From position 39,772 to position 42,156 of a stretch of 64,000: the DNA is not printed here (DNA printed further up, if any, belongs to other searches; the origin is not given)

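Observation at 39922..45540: Two tandem, diverged IorA-type alpha subunits serving a single IorB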

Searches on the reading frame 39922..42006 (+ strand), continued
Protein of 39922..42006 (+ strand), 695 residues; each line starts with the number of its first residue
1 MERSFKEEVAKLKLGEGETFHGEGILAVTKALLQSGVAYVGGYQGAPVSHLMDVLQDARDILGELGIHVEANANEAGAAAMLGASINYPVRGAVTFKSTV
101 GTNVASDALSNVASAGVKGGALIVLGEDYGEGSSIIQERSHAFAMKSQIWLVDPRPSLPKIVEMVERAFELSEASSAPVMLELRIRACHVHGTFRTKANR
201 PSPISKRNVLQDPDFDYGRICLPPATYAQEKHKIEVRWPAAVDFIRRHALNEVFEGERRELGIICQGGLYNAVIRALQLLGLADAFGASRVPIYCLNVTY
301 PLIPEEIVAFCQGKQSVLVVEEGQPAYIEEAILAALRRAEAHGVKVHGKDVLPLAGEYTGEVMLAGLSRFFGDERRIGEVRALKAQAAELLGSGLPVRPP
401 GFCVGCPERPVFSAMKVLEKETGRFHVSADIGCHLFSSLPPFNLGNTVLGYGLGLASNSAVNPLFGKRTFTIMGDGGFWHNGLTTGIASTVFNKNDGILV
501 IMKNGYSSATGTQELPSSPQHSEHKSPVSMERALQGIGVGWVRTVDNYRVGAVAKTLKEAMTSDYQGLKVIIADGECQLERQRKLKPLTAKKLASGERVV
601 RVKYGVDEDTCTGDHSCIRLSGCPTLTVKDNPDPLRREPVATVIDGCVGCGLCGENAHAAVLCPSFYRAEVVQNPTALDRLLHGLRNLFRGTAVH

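Call 39: find_homologous_proteins(query=window:39922-42006:+, max_evalue=1e-20)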
Query window:39922-42006:+ (695 aa): 8000 proteins with E <= 1e-20 among 8000 candidates; the best 120 are listed.
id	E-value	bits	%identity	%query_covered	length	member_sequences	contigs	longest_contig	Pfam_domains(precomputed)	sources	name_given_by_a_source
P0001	0.0e+0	1463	100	93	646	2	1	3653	PF02775.27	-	-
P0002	0.0e+0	1445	90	100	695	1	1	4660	PF02775.27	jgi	-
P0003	0.0e+0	1444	89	100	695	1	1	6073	PF02775.27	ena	-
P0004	0.0e+0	1443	89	100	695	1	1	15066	PF02775.27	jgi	jgi:indolepyruvate ferredoxin oxidoreductase alpha subunit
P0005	0.0e+0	1437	89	100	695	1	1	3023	PF02775.27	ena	-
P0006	0.0e+0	1433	89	100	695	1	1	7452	PF02775.27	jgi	jgi:indolepyruvate ferredoxin oxidoreductase alpha subunit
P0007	0.0e+0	1411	88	100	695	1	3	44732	PF02775.27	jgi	jgi:indolepyruvate ferredoxin oxidoreductase, alpha subunit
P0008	0.0e+0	1384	85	100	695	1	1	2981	PF02775.27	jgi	jgi:indolepyruvate ferredoxin oxidoreductase, alpha subunit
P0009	0.0e+0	1383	85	100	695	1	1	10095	PF02775.27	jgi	jgi:indolepyruvate ferredoxin oxidoreductase, alpha subunit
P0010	0.0e+0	1383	86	98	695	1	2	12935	PF02775.27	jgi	jgi:indolepyruvate ferredoxin oxidoreductase alpha subunit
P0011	0.0e+0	1377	85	100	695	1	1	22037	PF02775.27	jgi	jgi:indolepyruvate ferredoxin oxidoreductase alpha subunit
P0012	0.0e+0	1371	86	98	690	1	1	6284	PF02775.27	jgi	jgi:indolepyruvate ferredoxin oxidoreductase alpha subunit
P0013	0.0e+0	1367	85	98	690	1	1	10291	PF02775.27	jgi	jgi:indolepyruvate ferredoxin oxidoreductase, alpha subunit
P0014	0.0e+0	1367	85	98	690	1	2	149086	PF02775.27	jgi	jgi:indolepyruvate ferredoxin oxidoreductase alpha subunit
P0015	0.0e+0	1363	86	98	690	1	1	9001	PF02775.27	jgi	jgi:indolepyruvate ferredoxin oxidoreductase alpha subunit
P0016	0.0e+0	1363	85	100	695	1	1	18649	PF02775.27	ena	-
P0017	0.0e+0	1362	84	100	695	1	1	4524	PF02775.27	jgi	jgi:indolepyruvate ferredoxin oxidoreductase alpha subunit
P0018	0.0e+0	1361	83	100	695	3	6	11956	PF02775.27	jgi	jgi:indolepyruvate ferredoxin oxidoreductase alpha subunit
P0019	0.0e+0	1359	84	100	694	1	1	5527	PF02775.27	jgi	jgi:indolepyruvate ferredoxin oxidoreductase alpha subunit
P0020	0.0e+0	1359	84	100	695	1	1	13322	PF02775.27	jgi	jgi:indolepyruvate ferredoxin oxidoreductase, alpha subunit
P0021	0.0e+0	1359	85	98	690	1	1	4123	PF02775.27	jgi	jgi:indolepyruvate ferredoxin oxidoreductase alpha subunit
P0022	0.0e+0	1359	84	100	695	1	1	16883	PF02775.27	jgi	jgi:indolepyruvate ferredoxin oxidoreductase alpha subunit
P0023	0.0e+0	1358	86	98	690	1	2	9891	PF02775.27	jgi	jgi:indolepyruvate ferredoxin oxidoreductase, alpha subunit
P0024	0.0e+0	1357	84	100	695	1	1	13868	PF02775.27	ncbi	-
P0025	0.0e+0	1356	85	98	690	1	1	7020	PF02775.27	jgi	jgi:indolepyruvate ferredoxin oxidoreductase, alpha subunit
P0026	0.0e+0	1356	84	100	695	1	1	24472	PF02775.27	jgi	jgi:indolepyruvate ferredoxin oxidoreductase alpha subunit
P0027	0.0e+0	1356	85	98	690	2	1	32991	PF02775.27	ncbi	-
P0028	0.0e+0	1356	83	100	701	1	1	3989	PF02775.27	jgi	jgi:indolepyruvate ferredoxin oxidoreductase alpha subunit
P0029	0.0e+0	1354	84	100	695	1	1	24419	PF02775.27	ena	-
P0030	0.0e+0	1352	85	98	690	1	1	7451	PF02775.27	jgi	jgi:indolepyruvate ferredoxin oxidoreductase alpha subunit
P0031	0.0e+0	1352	83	100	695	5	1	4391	PF02775.27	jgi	jgi:indolepyruvate ferredoxin oxidoreductase alpha subunit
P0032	0.0e+0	1351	84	98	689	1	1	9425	PF02775.27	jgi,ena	-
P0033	0.0e+0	1350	82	100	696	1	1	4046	PF02775.27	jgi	jgi:indolepyruvate ferredoxin oxidoreductase alpha subunit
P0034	0.0e+0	1348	82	100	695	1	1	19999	PF02775.27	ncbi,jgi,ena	-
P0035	0.0e+0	1348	83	100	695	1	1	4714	PF02775.27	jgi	jgi:indolepyruvate ferredoxin oxidoreductase alpha subunit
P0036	0.0e+0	1348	87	96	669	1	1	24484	PF02775.27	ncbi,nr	ncbi:MAG TPA: indolepyruvate ferredoxin oxidoreductase subunit alpha, partial [Burkholderiales bacte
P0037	0.0e+0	1347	84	98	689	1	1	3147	PF02775.27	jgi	-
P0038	0.0e+0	1346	83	100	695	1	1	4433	PF02775.27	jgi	jgi:indolepyruvate ferredoxin oxidoreductase alpha subunit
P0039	0.0e+0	1346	82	100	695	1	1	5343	PF02775.27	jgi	jgi:indolepyruvate ferredoxin oxidoreductase, alpha subunit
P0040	0.0e+0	1345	84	98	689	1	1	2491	PF02775.27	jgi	-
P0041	0.0e+0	1344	84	98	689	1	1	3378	PF02775.27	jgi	-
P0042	0.0e+0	1343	84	98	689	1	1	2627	PF02775.27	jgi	-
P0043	0.0e+0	1342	84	99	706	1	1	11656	PF02775.27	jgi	jgi:indolepyruvate ferredoxin oxidoreductase, alpha subunit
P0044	0.0e+0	1341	84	98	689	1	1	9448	PF02775.27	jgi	-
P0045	0.0e+0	1340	85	99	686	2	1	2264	PF02775.27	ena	-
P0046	0.0e+0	1340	83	100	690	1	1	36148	PF02775.27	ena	-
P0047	0.0e+0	1339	83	100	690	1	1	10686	PF02775.27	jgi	jgi:indolepyruvate ferredoxin oxidoreductase, alpha subunit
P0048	0.0e+0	1339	82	100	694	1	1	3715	PF02775.27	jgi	jgi:indolepyruvate ferredoxin oxidoreductase, alpha subunit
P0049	0.0e+0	1338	85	98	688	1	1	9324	PF02775.27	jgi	jgi:indolepyruvate ferredoxin oxidoreductase alpha subunit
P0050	0.0e+0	1337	82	100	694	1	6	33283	PF02775.27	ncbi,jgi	ncbi:MAG TPA: indolepyruvate ferredoxin oxidoreductase subunit alpha [Burkholderiales bacterium]|jgi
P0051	0.0e+0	1337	85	98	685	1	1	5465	PF02775.27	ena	-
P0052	0.0e+0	1336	82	100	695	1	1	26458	PF02775.27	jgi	jgi:indolepyruvate ferredoxin oxidoreductase alpha subunit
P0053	0.0e+0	1336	83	99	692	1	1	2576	PF02775.27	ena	-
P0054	0.0e+0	1336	84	98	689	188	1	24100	PF02775.27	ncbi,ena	-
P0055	0.0e+0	1335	82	100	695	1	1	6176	PF02775.27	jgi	jgi:indolepyruvate ferredoxin oxidoreductase alpha subunit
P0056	0.0e+0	1335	82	100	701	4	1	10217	PF02775.27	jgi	-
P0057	0.0e+0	1335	82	100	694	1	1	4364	PF02775.27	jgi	jgi:indolepyruvate ferredoxin oxidoreductase alpha subunit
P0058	0.0e+0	1334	83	100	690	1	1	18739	PF02775.27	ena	-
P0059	0.0e+0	1334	84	98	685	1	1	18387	PF02775.27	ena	-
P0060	0.0e+0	1334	83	100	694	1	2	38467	PF02775.27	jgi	jgi:indolepyruvate ferredoxin oxidoreductase alpha subunit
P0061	0.0e+0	1333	82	100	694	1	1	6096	PF02775.27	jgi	jgi:indolepyruvate ferredoxin oxidoreductase alpha subunit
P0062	0.0e+0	1333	82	100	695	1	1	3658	PF02775.27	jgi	jgi:indolepyruvate ferredoxin oxidoreductase alpha subunit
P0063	0.0e+0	1333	83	100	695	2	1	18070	PF02775.27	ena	-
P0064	0.0e+0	1333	82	100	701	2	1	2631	PF02775.27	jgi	jgi:indolepyruvate ferredoxin oxidoreductase alpha subunit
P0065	0.0e+0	1332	83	98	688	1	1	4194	PF02775.27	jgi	jgi:indolepyruvate ferredoxin oxidoreductase alpha subunit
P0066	0.0e+0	1332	82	100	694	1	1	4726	PF02775.27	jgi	-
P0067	0.0e+0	1332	84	99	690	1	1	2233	PF02775.27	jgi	jgi:indolepyruvate ferredoxin oxidoreductase alpha subunit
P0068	0.0e+0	1331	82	100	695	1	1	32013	PF02775.27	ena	-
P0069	0.0e+0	1331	83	98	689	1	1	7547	PF02775.27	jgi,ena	-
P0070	0.0e+0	1331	83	98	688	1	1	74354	PF02775.27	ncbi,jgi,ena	-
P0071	0.0e+0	1331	83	100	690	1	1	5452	PF02775.27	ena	-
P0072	0.0e+0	1330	82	100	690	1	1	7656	PF02775.27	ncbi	-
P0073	0.0e+0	1330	82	100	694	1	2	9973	PF02775.27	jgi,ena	jgi:indolepyruvate ferredoxin oxidoreductase alpha subunit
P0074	0.0e+0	1330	84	98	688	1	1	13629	PF02775.27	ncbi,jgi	jgi:indolepyruvate ferredoxin oxidoreductase alpha subunit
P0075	0.0e+0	1330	82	100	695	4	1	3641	PF02775.27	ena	-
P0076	0.0e+0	1330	82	100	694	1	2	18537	PF02775.27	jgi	jgi:indolepyruvate ferredoxin oxidoreductase alpha subunit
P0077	0.0e+0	1329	83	98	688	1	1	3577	PF02775.27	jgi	jgi:indolepyruvate ferredoxin oxidoreductase, alpha subunit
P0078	0.0e+0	1329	82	100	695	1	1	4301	PF02775.27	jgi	jgi:indolepyruvate ferredoxin oxidoreductase, alpha subunit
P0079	0.0e+0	1329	82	100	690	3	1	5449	PF02775.27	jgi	jgi:indolepyruvate ferredoxin oxidoreductase alpha subunit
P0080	0.0e+0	1329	83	98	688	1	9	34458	PF02775.27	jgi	jgi:indolepyruvate ferredoxin oxidoreductase, alpha subunit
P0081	0.0e+0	1328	82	100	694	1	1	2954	PF02775.27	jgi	jgi:indolepyruvate ferredoxin oxidoreductase alpha subunit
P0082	0.0e+0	1328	82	100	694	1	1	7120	PF02775.27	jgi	-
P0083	0.0e+0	1328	83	98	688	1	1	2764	PF02775.27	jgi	jgi:indolepyruvate ferredoxin oxidoreductase, alpha subunit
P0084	0.0e+0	1327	83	98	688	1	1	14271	PF02775.27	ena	-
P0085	0.0e+0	1326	82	100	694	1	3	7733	PF02775.27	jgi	jgi:indolepyruvate ferredoxin oxidoreductase alpha subunit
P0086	0.0e+0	1326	81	100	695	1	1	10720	PF02775.27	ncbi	-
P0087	0.0e+0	1325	82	100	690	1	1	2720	PF02775.27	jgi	-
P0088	0.0e+0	1325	83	98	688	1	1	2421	PF02775.27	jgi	jgi:indolepyruvate ferredoxin oxidoreductase alpha subunit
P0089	0.0e+0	1325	82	99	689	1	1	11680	PF02775.27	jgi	jgi:indolepyruvate ferredoxin oxidoreductase alpha subunit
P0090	0.0e+0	1325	82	100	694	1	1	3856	PF02775.27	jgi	jgi:indolepyruvate ferredoxin oxidoreductase alpha subunit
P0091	0.0e+0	1325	83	98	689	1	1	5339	PF02775.27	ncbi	-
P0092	0.0e+0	1324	83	98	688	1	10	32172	PF02775.27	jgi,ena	-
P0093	0.0e+0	1323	82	100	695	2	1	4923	PF02775.27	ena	-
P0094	0.0e+0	1323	83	98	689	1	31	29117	PF02775.27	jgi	jgi:indolepyruvate ferredoxin oxidoreductase alpha subunit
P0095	0.0e+0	1323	83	98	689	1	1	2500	PF02775.27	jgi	jgi:indolepyruvate ferredoxin oxidoreductase alpha subunit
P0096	0.0e+0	1322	82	100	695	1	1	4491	PF02775.27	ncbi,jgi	ncbi:MAG TPA: indolepyruvate ferredoxin oxidoreductase subunit alpha [Burkholderiales bacterium]|jgi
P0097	0.0e+0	1322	82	99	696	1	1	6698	PF02775.27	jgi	jgi:indolepyruvate ferredoxin oxidoreductase alpha subunit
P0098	0.0e+0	1322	82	100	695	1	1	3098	PF02775.27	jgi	jgi:indolepyruvate ferredoxin oxidoreductase alpha subunit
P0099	0.0e+0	1322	81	100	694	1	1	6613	PF02775.27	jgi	jgi:indolepyruvate ferredoxin oxidoreductase alpha subunit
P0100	0.0e+0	1322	82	100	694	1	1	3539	PF02775.27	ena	-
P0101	0.0e+0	1322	81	100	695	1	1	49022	PF02775.27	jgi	jgi:indolepyruvate ferredoxin oxidoreductase alpha subunit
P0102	0.0e+0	1322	81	100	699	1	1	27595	PF02775.27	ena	-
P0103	0.0e+0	1322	82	100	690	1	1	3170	PF02775.27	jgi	jgi:indolepyruvate ferredoxin oxidoreductase, alpha subunit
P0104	0.0e+0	1322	83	98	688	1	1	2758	PF02775.27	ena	-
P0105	0.0e+0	1322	82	100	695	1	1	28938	PF02775.27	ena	-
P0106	0.0e+0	1321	83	98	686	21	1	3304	PF02775.27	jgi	jgi:indolepyruvate ferredoxin oxidoreductase alpha subunit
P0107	0.0e+0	1321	81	100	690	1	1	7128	PF02775.27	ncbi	-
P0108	0.0e+0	1321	83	98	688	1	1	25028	PF02775.27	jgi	jgi:indolepyruvate ferredoxin oxidoreductase alpha subunit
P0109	0.0e+0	1321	81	100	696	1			PF02775.27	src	-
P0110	0.0e+0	1320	82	100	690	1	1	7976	PF02775.27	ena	-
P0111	0.0e+0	1320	81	100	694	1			PF02775.27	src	-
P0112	0.0e+0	1320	81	100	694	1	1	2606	PF02775.27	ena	-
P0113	0.0e+0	1320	81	100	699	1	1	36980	PF02775.27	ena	-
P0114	0.0e+0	1320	81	100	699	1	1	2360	PF02775.27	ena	-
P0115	0.0e+0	1320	81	100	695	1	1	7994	PF02775.27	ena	-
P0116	0.0e+0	1320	82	99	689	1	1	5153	PF02775.27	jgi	jgi:indolepyruvate ferredoxin oxidoreductase alpha subunit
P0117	0.0e+0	1320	81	100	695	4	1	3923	PF02775.27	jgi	jgi:indolepyruvate ferredoxin oxidoreductase, alpha subunit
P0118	0.0e+0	1319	82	100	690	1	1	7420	PF02775.27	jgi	-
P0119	0.0e+0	1319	81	100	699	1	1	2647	PF02775.27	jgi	jgi:indolepyruvate ferredoxin oxidoreductase alpha subunit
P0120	0.0e+0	1319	82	100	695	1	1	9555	PF02775.27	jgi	jgi:indolepyruvate ferredoxin oxidoreductase, alpha subunit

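Call 42: search_solved_structures(query=A1, max_evalue=1, show_alignments=2)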
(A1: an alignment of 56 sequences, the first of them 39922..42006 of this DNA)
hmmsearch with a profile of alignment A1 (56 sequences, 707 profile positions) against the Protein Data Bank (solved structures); distinct sequences matched with E-value up to 1: 12.
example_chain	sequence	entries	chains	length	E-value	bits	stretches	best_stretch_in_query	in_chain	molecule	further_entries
9zgl_A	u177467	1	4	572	0.01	17.2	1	436-574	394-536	Ancestral acetolactate synthase, catabolic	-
8ys5_A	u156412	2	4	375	0.087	14.1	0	217-348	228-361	2-oxoglutarate synthase subunit alpha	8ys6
1b0p_A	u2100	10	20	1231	0.1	13.9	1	467-595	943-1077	PROTEIN (PYRUVATE-FERREDOXIN OXIDOREDUCTASE) | Pyruvate-Ferredoxin Oxidoreductase | PYRUVATE FERREDOXIN OXIDOREDUCTASE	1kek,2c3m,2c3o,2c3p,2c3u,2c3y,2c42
7plm_A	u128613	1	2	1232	0.1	13.9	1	467-595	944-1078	Pyruvate:ferredoxin oxidoreductase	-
8vzc_A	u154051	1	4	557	0.11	13.8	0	433-496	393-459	Oxalyl-CoA decarboxylase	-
8vza_A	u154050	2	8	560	0.12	13.7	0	433-496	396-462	2-Hydroxyacyl-CoA lyase/Synthase | Oxalyl-CoA decarboxylase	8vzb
8vzf_A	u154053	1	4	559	0.12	13.6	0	433-496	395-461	2-Hydroxyacyl-CoA Lyase/Synthase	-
8vzj_A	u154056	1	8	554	0.21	12.9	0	457-516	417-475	Oxalyl-CoA decarboxylase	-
2nxw_A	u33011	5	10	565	0.36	12.1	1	435-497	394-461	PHENYL-3-PYRUVATE DECARBOXYLASE | Phenylpyruvate decarboxylase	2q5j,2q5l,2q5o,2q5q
8c3w_A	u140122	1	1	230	0.47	11.7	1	57-115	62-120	dnHEM1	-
5cwn_A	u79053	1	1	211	0.75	11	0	320-392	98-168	Designed helical repeat protein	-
9tn7_A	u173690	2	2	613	0.79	10.9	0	629-669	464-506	Coenzyme F420 hydrogenase/dehydrogenase beta subunit domain protein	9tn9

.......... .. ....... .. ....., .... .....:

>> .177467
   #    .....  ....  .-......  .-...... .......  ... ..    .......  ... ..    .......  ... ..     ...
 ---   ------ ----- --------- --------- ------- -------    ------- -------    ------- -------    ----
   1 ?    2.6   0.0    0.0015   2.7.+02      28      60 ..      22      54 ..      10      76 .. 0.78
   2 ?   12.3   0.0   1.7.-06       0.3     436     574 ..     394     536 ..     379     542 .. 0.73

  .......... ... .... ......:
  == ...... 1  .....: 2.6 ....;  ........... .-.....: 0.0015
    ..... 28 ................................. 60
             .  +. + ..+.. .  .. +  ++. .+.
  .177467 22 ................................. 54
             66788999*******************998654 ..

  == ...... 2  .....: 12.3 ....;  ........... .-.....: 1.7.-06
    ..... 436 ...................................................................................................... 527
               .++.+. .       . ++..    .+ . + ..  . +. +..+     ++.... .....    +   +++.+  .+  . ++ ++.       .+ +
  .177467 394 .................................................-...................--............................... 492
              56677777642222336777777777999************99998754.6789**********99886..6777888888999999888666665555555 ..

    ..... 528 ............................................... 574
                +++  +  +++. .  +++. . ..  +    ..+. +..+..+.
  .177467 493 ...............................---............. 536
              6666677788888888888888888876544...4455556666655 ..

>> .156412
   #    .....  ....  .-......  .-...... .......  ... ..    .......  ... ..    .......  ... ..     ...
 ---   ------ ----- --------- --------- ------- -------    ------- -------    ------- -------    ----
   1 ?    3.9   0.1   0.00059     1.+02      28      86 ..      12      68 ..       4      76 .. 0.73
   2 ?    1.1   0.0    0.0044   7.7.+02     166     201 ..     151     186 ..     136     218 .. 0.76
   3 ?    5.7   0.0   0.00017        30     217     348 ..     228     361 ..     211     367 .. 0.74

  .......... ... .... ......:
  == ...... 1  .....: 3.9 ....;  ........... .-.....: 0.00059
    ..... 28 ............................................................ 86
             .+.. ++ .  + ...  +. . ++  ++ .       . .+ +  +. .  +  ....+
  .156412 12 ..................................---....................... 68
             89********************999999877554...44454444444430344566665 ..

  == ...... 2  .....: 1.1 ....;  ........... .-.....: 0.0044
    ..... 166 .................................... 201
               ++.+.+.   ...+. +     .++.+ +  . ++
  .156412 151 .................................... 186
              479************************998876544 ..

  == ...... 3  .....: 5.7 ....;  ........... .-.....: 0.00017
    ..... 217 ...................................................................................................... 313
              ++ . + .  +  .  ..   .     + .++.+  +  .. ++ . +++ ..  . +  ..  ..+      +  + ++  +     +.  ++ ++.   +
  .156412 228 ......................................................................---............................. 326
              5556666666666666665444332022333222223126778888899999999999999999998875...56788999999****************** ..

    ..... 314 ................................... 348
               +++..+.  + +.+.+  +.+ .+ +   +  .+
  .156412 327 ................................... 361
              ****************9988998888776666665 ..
